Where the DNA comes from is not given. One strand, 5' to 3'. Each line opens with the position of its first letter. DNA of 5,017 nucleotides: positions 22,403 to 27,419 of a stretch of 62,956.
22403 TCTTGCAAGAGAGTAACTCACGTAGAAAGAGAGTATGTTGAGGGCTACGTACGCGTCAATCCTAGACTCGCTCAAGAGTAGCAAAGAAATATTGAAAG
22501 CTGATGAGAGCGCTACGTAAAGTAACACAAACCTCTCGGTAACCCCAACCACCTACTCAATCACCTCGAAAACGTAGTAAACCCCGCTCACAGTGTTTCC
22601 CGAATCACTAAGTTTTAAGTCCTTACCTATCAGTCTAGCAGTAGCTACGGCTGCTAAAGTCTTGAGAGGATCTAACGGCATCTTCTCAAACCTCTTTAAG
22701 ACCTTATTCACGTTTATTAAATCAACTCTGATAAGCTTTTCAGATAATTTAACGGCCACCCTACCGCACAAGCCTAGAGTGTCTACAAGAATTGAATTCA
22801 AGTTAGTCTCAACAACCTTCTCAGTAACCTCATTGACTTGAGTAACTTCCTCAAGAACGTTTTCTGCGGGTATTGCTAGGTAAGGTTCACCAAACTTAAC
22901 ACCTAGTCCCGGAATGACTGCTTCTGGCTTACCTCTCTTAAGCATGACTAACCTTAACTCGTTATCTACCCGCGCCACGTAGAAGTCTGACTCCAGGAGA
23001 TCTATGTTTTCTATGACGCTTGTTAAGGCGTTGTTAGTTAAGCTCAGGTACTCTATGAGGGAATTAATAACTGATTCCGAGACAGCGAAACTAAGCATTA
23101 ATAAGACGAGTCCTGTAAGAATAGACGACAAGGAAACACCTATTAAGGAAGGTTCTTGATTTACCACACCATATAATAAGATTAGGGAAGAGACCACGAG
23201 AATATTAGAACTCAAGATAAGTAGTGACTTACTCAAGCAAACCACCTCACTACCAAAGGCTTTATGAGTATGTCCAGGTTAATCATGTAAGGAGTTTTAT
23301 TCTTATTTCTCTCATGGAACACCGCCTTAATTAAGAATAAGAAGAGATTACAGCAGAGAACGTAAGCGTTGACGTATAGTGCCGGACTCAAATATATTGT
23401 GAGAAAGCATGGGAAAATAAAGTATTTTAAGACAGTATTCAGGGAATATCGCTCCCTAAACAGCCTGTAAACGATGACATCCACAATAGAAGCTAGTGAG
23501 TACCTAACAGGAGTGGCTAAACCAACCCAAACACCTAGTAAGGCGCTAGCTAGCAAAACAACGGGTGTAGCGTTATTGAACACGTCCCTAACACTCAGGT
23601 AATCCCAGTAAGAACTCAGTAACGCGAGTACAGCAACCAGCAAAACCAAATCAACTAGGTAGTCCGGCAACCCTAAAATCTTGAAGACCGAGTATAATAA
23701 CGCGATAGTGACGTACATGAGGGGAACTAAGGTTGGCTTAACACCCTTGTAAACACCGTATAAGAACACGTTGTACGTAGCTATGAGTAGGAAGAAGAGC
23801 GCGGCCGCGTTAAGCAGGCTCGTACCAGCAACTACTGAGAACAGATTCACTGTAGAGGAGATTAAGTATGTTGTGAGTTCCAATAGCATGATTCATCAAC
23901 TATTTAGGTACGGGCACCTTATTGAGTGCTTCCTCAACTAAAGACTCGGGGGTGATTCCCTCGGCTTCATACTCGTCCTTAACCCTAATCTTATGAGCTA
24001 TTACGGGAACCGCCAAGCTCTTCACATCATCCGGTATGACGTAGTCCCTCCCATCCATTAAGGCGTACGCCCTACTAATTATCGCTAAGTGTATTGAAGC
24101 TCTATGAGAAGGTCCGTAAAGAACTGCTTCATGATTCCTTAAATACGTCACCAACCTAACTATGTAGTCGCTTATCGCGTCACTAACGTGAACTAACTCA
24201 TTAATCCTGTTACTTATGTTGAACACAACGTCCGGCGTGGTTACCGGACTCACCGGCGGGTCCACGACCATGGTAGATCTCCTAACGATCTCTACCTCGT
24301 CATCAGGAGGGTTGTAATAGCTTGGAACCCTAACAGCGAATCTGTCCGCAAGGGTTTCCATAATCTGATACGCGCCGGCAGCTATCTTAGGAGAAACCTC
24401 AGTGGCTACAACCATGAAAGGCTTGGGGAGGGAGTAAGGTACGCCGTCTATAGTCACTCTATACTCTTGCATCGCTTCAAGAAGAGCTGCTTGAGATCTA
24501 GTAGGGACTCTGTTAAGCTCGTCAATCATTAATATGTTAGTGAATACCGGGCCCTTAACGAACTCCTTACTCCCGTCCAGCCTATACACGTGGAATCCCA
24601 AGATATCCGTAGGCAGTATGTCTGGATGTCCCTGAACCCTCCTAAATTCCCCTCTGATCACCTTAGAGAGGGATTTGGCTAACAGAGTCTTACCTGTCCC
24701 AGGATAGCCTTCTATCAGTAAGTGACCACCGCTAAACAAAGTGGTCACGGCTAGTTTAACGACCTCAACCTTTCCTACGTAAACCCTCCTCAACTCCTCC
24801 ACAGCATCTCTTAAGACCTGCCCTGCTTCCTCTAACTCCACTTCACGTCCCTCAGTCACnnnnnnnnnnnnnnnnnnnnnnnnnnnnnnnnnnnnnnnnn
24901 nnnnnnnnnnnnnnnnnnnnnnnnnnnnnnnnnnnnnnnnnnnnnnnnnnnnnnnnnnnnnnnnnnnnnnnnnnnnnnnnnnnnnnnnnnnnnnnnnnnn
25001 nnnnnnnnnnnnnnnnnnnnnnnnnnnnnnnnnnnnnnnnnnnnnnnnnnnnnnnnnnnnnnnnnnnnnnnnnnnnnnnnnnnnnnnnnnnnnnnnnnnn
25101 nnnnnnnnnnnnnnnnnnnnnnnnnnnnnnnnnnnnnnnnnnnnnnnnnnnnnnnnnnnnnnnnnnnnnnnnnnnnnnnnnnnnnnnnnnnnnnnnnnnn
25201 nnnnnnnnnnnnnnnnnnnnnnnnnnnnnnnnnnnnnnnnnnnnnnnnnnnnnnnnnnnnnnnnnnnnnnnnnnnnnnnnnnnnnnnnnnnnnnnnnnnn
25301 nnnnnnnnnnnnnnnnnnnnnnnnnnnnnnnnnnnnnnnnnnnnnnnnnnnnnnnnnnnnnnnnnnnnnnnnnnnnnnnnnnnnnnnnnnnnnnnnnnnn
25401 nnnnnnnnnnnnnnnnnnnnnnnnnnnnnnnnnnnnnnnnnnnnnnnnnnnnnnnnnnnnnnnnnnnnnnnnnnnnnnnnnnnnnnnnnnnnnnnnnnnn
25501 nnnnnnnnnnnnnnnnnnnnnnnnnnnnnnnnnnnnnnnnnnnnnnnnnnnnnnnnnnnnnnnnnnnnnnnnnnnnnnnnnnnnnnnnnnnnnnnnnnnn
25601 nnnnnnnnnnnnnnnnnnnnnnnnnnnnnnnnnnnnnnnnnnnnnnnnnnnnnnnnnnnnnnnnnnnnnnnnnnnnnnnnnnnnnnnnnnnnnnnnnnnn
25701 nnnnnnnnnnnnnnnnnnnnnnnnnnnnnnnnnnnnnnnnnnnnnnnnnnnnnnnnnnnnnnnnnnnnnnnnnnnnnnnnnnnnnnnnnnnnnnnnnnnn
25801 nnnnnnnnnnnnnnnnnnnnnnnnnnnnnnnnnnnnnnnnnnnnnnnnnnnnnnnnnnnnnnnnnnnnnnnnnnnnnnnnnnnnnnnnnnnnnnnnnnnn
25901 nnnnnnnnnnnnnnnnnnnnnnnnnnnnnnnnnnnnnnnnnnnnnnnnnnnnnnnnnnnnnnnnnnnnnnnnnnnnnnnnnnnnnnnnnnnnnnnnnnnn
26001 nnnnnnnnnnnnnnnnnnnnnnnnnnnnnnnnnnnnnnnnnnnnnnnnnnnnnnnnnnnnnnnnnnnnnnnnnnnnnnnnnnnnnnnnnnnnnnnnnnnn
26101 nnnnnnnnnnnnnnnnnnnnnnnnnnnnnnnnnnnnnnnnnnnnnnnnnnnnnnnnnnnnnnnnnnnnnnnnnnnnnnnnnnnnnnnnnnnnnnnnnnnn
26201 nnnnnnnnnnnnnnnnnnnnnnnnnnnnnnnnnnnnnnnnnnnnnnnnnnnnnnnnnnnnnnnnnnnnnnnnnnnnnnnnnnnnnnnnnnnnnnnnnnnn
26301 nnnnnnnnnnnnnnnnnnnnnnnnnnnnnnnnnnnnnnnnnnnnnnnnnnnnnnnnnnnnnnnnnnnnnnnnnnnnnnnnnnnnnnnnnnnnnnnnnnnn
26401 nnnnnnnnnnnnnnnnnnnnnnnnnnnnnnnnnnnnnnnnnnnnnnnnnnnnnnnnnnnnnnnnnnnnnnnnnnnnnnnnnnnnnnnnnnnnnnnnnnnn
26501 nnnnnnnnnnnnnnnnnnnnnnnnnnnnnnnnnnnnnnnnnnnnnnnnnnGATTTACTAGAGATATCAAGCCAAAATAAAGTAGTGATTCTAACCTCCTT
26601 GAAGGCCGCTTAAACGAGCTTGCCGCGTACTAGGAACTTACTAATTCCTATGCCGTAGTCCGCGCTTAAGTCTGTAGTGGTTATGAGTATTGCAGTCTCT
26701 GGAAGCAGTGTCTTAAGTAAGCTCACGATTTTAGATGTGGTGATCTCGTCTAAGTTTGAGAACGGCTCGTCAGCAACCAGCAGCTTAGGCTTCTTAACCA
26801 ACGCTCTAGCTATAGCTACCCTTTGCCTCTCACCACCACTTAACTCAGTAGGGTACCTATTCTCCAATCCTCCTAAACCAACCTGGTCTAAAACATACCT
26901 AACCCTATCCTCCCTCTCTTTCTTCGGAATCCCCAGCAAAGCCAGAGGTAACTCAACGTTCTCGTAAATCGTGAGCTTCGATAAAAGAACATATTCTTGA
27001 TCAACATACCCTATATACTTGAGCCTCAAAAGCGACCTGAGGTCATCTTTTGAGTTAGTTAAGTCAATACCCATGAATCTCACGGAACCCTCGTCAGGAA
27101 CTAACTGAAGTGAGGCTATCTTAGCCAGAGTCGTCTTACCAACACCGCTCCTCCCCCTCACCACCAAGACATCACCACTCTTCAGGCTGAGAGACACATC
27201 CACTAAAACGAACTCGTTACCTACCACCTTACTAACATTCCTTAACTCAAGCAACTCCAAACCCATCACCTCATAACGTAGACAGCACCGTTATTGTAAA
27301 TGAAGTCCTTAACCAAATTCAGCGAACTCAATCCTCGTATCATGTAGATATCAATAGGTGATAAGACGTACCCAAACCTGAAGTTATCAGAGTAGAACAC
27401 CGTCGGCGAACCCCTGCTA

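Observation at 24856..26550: Archaeosortase-family protein fused to an EpsI-like domain, with no obvious cognate sorting signal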

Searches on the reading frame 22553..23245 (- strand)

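Call 10: search_protein_families(library=pfam, proteins=[window:22553-23245:-], max_evalue=0.01)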
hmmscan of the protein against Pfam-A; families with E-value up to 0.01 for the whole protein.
window:22553-23245:- (230 aa): 1 family
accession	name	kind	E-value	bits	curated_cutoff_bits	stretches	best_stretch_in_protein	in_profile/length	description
PF24983.1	DUF7774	-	0.0094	16.5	26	0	67-106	50-88/97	Domain of unknown function (DUF7774)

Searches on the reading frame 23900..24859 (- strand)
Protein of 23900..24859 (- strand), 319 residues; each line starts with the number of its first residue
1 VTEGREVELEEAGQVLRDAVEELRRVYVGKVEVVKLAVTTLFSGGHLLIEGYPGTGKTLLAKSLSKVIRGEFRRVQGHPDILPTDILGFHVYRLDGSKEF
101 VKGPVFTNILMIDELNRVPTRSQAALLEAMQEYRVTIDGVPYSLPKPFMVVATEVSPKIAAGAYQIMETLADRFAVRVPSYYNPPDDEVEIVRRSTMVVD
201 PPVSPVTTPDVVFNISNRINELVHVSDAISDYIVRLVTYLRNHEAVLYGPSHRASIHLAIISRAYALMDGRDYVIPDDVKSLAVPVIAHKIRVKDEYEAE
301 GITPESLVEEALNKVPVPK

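Call 10: search_protein_families(library=pfam, proteins=[window:23900-24859:-], max_evalue=0.01)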
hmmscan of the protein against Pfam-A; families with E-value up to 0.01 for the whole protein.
window:23900-24859:- (319 aa): 15 families
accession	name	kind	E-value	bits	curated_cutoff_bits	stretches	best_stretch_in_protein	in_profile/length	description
PF07726.17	AAA_3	-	9.7e-42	142.4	27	1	46-175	1-130/131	ATPase family associated with various cellular activities (AAA)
PF17863.7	AAA_lid_2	-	3.9e-20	71.8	22.7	1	240-310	3-73/74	AAA lid domain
PF07728.20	AAA_5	-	2.7e-13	50.5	22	1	46-174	1-139/139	AAA domain (dynein-related subfamily)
PF20030.5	bpMoxR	-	8.5e-08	32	27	1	16-180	3-166/205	MoxR domain in the MoxR-vWA-beta-propeller ternary systems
PF00004.35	AAA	-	1.7e-07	32.2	21.2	1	48-153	2-108/131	ATPase family associated with various cellular activities (AAA)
PF05496.18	RuvB_N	-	4.2e-05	23.8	27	1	45-137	34-115/159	Holliday junction DNA helicase RuvB P-loop domain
PF00158.32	Sigma54_activat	-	4.5e-05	23.6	20.2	1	40-150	18-137/168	Sigma-54 interaction domain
PF01078.27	Mg_chelatase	-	0.00018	21.4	20.3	1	35-68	12-46/207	Magnesium chelatase, subunit ChlI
PF13191.12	AAA_16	-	0.0014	19.6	32.6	1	43-82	21-63/167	AAA ATPase domain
PF00493.29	MCM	-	0.0036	16.9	23.3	0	109-152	124-169/224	MCM P-loop domain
PF13604.12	AAA_30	-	0.0043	17.3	27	0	39-76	11-50/191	AAA domain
PF20720.3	nSTAND3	-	0.0049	17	27.2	1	34-66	7-39/155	Novel STAND NTPase 3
PF00910.28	RNA_helicase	-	0.0064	17.4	21.5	0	48-127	2-65/105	RNA helicase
PF13245.12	AAA_19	-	0.008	16.8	25.1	0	37-67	4-34/134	AAA domain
PF05970.20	PIF1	-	0.0091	16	25.9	0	43-71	21-49/223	PIF1-like helicase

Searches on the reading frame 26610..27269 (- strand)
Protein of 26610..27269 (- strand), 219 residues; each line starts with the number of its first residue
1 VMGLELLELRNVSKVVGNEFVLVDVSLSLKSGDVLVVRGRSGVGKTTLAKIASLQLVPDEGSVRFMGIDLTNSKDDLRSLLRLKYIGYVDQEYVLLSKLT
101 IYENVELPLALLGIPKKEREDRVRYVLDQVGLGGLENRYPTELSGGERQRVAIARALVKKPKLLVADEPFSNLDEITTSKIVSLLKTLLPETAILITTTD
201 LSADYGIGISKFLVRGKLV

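Call 10: search_protein_families(library=pfam, proteins=[window:26610-27269:-], max_evalue=0.01)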
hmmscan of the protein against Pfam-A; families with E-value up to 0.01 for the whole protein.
window:26610-27269:- (219 aa): 4 families
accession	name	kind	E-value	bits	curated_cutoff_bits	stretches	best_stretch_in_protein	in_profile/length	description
PF00005.33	ABC_tran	-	1.4e-32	113.6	25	1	24-170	3-136/137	ABC transporter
PF20720.3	nSTAND3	-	0.00067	19.8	27.2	1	29-75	14-55/155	Novel STAND NTPase 3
PF13401.12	AAA_22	-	0.00097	19.9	27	1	33-82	6-52/130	AAA domain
PF05729.18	NACHT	-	0.0019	18.5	26.7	0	34-50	2-18/167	NACHT domain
